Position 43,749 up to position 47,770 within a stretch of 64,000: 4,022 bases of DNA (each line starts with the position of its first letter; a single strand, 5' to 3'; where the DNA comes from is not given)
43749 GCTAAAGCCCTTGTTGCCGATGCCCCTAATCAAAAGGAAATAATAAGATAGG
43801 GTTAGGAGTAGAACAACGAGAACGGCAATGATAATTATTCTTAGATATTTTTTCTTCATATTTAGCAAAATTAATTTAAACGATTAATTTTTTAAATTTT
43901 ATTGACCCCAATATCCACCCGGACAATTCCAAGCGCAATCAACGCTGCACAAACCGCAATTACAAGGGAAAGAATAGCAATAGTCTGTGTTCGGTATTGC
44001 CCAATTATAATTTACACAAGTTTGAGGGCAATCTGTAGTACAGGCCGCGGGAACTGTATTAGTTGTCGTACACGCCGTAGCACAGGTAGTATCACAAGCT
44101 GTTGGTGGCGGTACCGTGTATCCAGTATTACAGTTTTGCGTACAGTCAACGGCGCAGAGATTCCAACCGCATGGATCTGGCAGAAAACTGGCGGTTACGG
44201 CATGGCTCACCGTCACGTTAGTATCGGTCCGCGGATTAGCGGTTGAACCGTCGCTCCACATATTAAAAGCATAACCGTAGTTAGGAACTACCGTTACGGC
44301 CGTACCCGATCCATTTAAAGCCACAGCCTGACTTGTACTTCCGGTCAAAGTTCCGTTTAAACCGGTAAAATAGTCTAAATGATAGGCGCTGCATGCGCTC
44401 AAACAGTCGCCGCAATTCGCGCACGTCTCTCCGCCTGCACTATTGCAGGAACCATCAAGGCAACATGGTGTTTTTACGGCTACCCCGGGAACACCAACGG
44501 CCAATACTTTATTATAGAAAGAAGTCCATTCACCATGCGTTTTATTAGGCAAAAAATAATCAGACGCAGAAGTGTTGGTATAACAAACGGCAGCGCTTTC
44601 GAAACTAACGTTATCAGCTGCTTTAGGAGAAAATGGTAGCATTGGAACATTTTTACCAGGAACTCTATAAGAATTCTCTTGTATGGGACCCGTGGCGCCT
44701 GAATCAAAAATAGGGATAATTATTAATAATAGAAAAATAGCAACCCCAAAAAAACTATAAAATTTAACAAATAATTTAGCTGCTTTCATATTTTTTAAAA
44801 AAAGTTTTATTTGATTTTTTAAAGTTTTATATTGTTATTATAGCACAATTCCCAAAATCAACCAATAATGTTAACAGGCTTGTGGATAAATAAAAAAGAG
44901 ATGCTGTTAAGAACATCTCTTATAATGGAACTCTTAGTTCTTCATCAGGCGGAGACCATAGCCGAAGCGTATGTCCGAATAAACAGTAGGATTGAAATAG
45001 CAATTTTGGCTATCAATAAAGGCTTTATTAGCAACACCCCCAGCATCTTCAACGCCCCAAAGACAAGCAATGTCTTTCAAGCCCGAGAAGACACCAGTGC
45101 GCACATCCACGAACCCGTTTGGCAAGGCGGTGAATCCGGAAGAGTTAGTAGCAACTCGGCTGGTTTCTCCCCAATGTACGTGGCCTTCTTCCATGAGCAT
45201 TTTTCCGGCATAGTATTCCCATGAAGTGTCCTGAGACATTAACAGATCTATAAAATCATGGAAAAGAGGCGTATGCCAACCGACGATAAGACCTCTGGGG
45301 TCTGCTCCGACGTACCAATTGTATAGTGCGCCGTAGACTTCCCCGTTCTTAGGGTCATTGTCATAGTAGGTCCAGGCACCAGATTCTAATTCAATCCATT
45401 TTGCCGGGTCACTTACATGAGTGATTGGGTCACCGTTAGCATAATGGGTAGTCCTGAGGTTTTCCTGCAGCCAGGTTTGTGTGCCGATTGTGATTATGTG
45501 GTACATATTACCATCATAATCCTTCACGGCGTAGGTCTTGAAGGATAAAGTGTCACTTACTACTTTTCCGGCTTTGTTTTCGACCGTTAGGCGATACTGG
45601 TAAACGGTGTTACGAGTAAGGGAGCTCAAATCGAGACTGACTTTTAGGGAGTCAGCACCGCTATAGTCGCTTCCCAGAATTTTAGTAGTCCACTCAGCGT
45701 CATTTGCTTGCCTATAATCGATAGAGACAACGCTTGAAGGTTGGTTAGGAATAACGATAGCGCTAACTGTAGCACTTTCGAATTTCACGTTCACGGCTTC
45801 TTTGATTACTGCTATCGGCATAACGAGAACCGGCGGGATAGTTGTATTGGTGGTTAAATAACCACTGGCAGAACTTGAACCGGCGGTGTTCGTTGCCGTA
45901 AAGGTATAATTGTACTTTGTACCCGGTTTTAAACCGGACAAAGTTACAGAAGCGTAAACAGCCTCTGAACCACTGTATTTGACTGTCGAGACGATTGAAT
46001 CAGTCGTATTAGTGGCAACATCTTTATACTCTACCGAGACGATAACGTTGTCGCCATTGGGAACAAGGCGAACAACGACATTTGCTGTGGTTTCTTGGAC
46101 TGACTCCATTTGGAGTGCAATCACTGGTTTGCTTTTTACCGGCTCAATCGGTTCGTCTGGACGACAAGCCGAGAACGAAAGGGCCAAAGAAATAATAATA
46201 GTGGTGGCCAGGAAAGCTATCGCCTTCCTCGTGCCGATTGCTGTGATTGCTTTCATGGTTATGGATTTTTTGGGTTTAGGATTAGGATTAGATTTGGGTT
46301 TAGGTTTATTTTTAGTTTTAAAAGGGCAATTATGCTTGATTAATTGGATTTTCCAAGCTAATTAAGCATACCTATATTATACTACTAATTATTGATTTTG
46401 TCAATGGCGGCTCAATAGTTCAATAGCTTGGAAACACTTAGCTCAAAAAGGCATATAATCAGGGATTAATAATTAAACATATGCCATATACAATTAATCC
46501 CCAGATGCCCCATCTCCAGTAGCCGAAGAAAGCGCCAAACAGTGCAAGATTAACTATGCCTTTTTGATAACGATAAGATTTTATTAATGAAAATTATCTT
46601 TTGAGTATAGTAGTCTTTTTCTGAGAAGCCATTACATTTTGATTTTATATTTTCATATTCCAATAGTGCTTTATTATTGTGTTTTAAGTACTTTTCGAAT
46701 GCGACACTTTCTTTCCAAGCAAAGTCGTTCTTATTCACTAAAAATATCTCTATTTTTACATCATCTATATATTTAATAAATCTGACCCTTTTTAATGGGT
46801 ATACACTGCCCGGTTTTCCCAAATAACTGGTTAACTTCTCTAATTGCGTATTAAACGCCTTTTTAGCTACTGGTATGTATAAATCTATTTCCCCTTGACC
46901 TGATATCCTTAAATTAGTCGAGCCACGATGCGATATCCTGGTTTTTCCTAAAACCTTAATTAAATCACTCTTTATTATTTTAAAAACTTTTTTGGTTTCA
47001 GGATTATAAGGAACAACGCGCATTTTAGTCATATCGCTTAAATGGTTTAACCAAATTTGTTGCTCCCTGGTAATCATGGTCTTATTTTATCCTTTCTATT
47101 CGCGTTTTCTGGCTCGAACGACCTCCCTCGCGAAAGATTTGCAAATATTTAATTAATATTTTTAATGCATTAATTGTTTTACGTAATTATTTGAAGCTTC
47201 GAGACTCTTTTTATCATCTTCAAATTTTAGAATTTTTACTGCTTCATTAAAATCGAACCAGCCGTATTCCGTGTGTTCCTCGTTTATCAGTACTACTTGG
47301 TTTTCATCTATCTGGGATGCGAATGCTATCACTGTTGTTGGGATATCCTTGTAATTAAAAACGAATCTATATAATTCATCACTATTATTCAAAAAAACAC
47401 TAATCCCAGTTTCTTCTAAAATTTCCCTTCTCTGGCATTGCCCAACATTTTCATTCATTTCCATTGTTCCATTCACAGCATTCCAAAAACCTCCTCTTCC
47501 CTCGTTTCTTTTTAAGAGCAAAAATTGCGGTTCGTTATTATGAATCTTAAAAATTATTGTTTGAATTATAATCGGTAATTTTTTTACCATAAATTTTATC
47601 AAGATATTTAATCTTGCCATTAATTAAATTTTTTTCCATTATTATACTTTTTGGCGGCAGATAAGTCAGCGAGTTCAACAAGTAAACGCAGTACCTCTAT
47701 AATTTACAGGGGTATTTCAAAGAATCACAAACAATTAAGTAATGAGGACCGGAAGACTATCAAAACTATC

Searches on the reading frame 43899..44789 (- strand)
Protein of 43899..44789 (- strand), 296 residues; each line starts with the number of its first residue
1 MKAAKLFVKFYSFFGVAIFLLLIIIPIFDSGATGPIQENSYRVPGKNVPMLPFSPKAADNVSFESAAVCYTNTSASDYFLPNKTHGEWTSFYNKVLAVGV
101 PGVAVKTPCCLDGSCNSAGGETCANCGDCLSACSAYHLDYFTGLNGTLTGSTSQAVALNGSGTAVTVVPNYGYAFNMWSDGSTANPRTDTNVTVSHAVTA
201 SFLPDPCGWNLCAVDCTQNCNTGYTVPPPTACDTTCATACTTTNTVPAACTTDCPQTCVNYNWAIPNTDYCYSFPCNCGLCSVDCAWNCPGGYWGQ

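Call 10: search_protein_families(library=pfam, proteins=[window:43899-44789:-], max_evalue=0.01)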
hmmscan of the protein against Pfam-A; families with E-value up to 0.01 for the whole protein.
window:43899-44789:- (296 aa): 1 family
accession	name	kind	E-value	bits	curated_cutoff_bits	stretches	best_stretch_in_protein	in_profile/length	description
PF18998.6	Flg_new_2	-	5.8e-08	33.1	23.6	1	136-204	1-71/73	Divergent InlB B-repeat domain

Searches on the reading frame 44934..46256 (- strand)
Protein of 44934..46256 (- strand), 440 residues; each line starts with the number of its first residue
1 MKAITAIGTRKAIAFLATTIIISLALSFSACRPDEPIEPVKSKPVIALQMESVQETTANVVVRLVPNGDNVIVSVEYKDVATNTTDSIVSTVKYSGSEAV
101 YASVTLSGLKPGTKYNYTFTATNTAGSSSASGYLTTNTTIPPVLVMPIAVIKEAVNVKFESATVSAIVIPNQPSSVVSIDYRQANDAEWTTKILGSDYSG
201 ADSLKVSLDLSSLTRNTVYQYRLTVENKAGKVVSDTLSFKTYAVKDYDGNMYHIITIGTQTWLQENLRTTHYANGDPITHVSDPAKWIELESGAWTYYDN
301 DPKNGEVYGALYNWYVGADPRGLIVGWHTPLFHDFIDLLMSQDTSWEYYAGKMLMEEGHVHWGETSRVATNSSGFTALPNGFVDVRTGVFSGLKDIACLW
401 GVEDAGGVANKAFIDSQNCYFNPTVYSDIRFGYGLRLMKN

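Call 10: search_protein_families(library=pfam, proteins=[window:44934-46256:-], max_evalue=0.01)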
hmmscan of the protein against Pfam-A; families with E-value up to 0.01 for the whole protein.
window:44934-46256:- (440 aa): 6 families
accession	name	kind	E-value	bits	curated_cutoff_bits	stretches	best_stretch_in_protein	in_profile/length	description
PF09603.15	Fib_succ_major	-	6e-25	89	33.9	1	255-412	1-163/187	Fibrobacter succinogenes major domain (Fib_succ_major)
PF25059.1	FN3_DSCAM-DSCAML_C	-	2.8e-11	44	39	2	74-138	24-81/89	DSCAM/DSCAML C-terminal Fn3-like domain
PF16656.11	Pur_ac_phosph_N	-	1.6e-09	38.6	30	2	72-128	27-85/93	Purple acid Phosphatase, N-terminal domain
PF00041.27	fn3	-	3.7e-07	30.7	25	1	49-135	7-82/84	Fibronectin type III domain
PF16655.11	PhoD_N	-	9.2e-05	23.4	30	0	63-134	18-88/90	PhoD-like phosphatase, N-terminal domain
PF25077.1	DUF7800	-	0.0032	18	27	0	52-120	12-70/89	Domain of unknown function (DUF7800)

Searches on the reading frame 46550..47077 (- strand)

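Call 10: search_protein_families(library=pfam, proteins=[window:46550-47077:-], max_evalue=0.01)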
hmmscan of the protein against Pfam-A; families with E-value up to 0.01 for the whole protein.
window:46550-47077:- (175 aa): 1 family
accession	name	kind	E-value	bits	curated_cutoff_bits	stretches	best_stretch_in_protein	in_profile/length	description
PF04229.20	GrpB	-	3.9e-14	53.6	25.5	1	19-168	2-157/159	GrpB protein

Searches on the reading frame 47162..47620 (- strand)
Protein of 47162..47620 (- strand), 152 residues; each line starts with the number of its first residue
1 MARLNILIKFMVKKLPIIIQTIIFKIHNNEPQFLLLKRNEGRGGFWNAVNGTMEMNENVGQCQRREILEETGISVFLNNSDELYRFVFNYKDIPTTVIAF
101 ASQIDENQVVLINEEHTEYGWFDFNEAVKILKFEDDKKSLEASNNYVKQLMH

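Call 10: search_protein_families(library=pfam, proteins=[window:47162-47620:-], max_evalue=0.01)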
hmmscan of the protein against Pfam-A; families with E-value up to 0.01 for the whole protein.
window:47162-47620:- (152 aa): 1 family
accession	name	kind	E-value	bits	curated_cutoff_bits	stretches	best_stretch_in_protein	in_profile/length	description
PF00293.34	NUDIX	-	1.5e-14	54.6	21.1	1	22-138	7-129/134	NUDIX domain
